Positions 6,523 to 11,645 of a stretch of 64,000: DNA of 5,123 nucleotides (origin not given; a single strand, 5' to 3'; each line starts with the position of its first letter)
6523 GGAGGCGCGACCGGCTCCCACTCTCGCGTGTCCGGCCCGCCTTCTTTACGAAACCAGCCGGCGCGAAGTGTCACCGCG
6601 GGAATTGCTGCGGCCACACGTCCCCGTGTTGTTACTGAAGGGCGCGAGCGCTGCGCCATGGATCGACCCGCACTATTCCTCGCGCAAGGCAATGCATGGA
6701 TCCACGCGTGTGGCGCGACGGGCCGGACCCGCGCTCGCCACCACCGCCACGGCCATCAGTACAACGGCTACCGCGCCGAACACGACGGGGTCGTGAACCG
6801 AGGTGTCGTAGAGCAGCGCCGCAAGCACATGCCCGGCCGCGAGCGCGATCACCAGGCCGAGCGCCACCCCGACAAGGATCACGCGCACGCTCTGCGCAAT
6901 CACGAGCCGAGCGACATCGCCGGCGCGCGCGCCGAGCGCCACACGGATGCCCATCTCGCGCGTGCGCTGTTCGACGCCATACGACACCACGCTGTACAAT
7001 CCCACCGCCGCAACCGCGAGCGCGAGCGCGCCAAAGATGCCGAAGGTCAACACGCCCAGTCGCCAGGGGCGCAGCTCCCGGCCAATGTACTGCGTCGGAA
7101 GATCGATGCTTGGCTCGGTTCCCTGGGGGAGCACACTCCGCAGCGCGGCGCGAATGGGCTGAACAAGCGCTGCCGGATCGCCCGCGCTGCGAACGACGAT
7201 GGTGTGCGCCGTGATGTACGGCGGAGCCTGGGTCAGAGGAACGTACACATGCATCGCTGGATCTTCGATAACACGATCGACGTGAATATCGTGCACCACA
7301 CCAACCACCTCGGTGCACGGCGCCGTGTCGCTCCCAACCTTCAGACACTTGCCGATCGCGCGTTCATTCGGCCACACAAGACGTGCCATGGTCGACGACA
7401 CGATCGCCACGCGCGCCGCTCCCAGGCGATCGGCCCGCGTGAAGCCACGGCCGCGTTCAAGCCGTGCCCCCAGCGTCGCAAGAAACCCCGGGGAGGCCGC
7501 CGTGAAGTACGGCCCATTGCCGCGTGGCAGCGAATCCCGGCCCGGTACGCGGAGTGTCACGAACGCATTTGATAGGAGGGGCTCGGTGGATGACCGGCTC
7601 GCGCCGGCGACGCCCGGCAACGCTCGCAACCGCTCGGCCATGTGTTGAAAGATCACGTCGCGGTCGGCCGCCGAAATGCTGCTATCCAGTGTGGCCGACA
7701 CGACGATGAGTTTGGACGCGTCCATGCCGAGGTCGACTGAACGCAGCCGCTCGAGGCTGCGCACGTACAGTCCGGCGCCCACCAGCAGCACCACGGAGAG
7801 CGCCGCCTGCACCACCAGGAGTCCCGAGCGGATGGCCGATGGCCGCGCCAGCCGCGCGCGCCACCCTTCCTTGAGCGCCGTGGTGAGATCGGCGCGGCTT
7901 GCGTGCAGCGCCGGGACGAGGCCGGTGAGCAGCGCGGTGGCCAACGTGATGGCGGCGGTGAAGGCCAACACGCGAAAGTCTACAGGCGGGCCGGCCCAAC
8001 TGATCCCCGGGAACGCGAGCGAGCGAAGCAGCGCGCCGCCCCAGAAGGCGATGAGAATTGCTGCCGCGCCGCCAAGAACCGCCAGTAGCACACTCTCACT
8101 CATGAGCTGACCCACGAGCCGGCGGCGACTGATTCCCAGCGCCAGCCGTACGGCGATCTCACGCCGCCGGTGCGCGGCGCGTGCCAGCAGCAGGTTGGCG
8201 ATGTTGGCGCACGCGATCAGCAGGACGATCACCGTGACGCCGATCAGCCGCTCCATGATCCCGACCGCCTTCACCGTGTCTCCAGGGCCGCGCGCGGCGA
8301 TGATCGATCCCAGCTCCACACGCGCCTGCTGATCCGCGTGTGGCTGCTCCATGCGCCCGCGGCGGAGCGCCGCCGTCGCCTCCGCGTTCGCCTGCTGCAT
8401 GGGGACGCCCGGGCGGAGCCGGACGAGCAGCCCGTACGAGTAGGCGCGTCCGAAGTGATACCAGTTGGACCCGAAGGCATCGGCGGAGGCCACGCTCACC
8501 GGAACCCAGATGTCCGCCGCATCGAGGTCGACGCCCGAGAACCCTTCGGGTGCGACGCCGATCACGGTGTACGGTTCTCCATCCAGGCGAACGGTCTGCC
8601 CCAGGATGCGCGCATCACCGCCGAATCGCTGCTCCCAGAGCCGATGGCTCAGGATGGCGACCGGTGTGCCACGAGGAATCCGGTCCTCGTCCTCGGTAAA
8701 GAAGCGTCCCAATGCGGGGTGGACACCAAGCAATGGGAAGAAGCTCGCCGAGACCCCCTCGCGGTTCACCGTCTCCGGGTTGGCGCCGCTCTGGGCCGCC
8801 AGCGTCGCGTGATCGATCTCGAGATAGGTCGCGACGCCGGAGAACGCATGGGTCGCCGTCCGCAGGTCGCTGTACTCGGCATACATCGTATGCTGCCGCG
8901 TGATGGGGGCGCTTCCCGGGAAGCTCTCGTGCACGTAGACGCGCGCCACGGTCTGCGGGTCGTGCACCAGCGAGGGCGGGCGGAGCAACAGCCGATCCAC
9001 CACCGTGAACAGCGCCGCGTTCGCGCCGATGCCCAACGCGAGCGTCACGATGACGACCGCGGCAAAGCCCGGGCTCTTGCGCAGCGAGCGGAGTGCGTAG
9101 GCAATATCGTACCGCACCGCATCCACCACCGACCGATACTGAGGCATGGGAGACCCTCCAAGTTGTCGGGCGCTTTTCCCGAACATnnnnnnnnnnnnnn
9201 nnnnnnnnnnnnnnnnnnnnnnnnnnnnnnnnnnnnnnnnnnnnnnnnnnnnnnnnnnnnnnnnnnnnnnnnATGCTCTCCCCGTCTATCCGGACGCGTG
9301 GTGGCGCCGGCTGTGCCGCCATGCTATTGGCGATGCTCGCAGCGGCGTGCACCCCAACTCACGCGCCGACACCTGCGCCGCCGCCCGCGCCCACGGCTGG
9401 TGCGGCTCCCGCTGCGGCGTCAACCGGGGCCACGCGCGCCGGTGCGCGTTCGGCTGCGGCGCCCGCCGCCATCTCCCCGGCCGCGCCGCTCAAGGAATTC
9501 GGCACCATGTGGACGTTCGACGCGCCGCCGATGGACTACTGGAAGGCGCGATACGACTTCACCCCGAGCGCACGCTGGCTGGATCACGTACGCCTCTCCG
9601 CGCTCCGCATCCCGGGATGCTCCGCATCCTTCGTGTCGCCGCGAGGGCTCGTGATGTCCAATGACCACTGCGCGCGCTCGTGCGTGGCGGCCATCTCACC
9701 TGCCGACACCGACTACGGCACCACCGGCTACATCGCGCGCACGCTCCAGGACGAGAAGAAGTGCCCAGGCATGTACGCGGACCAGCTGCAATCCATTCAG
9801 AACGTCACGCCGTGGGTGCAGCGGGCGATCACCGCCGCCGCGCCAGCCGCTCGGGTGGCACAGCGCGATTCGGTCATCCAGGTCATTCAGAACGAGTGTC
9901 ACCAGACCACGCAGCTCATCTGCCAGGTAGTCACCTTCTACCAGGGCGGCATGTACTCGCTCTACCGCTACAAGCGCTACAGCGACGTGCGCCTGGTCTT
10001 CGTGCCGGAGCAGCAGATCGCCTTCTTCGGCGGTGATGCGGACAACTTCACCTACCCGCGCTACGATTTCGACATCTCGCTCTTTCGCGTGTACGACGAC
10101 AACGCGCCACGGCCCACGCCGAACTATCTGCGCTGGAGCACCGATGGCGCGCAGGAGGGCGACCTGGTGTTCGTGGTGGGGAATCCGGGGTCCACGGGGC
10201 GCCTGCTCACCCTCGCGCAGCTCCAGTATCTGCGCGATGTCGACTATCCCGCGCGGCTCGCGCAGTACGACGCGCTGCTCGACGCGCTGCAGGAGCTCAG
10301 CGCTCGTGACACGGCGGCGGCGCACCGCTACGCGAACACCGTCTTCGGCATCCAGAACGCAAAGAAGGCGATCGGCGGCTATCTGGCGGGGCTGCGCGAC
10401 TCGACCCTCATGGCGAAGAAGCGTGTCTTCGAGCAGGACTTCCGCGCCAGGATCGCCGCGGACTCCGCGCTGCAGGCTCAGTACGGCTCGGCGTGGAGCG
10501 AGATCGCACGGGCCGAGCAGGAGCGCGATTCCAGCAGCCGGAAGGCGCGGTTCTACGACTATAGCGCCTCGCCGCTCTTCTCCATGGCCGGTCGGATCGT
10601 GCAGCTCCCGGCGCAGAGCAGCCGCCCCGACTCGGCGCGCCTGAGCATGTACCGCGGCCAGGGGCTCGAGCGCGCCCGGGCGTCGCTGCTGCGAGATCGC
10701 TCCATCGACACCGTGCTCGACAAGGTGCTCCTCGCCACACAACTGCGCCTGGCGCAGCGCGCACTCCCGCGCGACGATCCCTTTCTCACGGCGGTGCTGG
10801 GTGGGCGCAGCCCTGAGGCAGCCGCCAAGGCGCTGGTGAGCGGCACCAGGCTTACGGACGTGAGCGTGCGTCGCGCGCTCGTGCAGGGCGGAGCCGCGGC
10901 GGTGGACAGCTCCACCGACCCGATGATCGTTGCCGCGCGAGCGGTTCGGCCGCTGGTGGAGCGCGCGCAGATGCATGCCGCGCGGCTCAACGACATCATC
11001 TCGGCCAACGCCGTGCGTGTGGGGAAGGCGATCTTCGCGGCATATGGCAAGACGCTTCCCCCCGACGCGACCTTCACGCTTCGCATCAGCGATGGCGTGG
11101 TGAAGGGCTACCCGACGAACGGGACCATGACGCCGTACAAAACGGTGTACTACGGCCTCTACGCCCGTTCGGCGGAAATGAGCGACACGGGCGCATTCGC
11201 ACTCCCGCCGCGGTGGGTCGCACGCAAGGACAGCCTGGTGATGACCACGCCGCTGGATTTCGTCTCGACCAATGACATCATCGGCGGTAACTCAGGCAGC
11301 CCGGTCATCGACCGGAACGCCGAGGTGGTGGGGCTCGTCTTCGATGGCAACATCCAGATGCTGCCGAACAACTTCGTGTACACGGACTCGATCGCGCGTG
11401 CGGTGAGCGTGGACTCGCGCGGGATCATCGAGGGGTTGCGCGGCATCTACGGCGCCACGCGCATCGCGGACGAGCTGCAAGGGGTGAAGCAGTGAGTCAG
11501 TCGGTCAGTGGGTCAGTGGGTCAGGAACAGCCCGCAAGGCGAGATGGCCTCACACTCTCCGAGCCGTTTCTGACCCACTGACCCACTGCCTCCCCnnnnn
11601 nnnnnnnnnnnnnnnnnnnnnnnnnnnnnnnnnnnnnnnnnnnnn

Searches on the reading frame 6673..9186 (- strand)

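Call 26: search_protein_families(library=pfam, proteins=[window:6673-9186:-], max_evalue=0.0001)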
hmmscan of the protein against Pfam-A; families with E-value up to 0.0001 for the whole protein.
window:6673-9186:- (837 aa): 2 families
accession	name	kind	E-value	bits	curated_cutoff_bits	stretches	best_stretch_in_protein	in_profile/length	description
PF12704.14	MacB_PCD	-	5.3e-41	141.6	27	2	43-272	2-206/207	MacB-like periplasmic core domain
PF02687.27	FtsX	-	3.2e-29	101.9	25.5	2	717-830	2-120/120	FtsX-like permease C-terminal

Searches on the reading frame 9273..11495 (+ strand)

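Call 26: search_protein_families(library=pfam, proteins=[window:9273-11495:+], max_evalue=0.0001)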
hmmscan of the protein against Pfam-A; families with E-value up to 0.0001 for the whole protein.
window:9273-11495:+ (740 aa): 2 families
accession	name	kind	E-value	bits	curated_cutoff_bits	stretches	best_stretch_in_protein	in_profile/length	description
PF10459.15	Peptidase_S46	-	8.3e-191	636.7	22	1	77-736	4-697/698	Peptidase S46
PF13365.12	Trypsin_2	-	3.6e-10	41.2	27.6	0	609-688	84-144/144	Trypsin-like peptidase domain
